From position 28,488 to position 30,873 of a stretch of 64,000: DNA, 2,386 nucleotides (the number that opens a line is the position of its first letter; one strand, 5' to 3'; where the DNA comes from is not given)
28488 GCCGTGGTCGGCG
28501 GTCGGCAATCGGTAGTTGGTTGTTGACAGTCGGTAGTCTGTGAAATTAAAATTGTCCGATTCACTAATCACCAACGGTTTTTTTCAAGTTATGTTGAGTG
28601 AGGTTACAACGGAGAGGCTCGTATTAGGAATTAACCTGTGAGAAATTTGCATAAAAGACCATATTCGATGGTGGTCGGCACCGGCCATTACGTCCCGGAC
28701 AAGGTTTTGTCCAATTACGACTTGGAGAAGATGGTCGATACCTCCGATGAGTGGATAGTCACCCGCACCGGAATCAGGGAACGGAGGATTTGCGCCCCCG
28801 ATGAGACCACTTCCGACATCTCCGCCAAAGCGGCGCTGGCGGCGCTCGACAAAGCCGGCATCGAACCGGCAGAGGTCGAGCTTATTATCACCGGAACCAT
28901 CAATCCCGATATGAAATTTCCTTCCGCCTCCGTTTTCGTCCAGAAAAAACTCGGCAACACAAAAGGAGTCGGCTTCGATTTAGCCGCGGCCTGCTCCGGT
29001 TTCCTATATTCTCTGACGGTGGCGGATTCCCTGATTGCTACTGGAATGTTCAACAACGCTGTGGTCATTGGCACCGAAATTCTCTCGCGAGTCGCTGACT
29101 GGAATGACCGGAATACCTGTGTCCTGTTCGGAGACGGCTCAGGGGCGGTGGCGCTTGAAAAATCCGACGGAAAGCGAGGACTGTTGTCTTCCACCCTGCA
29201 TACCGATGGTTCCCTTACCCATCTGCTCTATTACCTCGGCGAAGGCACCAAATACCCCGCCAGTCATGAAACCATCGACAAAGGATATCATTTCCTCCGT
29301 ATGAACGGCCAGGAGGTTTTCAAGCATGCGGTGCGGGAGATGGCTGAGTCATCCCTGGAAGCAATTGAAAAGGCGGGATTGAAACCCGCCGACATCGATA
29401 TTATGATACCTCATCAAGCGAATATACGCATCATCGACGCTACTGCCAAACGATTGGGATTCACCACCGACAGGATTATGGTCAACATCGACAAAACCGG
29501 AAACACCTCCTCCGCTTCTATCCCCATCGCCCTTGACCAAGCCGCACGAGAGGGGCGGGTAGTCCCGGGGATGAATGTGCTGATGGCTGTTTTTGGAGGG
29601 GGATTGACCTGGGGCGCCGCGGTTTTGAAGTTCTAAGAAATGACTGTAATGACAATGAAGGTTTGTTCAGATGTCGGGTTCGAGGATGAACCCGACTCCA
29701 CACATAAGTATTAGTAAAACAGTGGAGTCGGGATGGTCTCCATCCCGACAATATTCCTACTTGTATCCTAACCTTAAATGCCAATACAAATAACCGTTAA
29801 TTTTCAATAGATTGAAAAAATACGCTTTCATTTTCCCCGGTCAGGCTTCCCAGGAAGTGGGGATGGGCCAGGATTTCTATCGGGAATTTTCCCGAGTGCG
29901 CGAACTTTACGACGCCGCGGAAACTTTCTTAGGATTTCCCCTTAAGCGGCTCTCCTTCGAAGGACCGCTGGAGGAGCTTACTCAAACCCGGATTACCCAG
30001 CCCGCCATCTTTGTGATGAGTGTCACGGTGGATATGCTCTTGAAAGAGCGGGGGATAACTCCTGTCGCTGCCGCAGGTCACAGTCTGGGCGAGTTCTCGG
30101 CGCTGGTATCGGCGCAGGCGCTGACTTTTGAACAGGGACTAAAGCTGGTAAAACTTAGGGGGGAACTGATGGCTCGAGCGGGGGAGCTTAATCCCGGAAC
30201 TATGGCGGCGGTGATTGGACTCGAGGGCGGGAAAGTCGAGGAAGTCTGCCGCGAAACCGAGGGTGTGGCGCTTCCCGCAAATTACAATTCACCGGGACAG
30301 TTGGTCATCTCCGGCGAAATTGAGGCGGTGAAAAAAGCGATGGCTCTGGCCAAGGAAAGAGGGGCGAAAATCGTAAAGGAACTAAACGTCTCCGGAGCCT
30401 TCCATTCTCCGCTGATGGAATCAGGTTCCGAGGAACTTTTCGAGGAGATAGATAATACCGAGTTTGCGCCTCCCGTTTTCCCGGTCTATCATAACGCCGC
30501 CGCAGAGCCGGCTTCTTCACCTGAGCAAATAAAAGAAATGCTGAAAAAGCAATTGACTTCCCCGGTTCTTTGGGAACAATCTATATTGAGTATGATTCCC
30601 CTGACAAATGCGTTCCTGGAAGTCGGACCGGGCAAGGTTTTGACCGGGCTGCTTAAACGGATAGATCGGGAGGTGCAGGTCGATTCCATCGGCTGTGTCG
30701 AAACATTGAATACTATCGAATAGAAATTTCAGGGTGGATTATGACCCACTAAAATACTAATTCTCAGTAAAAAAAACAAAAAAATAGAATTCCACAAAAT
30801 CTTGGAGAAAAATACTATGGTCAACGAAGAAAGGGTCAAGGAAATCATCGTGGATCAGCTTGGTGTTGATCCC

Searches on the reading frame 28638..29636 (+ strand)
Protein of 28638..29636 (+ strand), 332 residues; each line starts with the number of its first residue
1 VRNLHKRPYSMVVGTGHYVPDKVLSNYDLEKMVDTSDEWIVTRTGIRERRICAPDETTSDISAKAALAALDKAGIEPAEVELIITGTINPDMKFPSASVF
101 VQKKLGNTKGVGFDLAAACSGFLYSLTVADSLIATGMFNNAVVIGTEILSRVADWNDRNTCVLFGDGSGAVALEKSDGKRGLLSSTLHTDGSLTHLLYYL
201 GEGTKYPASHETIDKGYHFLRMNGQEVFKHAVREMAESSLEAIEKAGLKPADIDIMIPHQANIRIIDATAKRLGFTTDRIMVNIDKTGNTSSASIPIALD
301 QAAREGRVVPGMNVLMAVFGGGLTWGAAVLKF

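Call 61: search_protein_families(library=pfam, proteins=[window:28638-29636:+], max_evalue=0.00001)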
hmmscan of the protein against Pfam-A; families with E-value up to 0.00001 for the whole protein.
window:28638-29636:+ (332 aa): 3 families
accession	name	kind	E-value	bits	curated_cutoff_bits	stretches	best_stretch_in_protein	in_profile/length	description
PF08541.16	ACP_syn_III_C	-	1.3e-37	128.3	26.6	1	243-331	1-89/90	3-Oxoacyl-[acyl-carrier-protein (ACP)] synthase III C terminal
PF08545.16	ACP_syn_III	-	1.9e-29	101.8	24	1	113-191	1-80/80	3-Oxoacyl-[acyl-carrier-protein (ACP)] synthase III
PF00108.29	Thiolase_N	-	1e-06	28.8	26.4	1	43-157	8-123/260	Thiolase, N-terminal domain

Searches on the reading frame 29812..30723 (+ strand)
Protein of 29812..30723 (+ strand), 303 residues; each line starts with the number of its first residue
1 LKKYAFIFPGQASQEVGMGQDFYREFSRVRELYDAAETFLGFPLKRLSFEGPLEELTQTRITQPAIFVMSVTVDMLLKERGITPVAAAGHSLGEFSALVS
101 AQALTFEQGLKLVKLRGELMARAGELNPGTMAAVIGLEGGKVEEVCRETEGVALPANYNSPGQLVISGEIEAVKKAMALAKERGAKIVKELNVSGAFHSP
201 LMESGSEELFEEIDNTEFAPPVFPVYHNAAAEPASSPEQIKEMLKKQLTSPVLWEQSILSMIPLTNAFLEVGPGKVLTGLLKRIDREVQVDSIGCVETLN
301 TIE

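Call 61: search_protein_families(library=pfam, proteins=[window:29812-30723:+], max_evalue=0.00001)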
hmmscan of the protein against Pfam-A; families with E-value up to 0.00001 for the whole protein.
window:29812-30723:+ (303 aa): 1 family
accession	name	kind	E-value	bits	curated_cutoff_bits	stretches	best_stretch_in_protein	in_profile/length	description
PF00698.26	Acyl_transf_1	-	1.6e-39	136.7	32.7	1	6-283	2-277/319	Acyl transferase domain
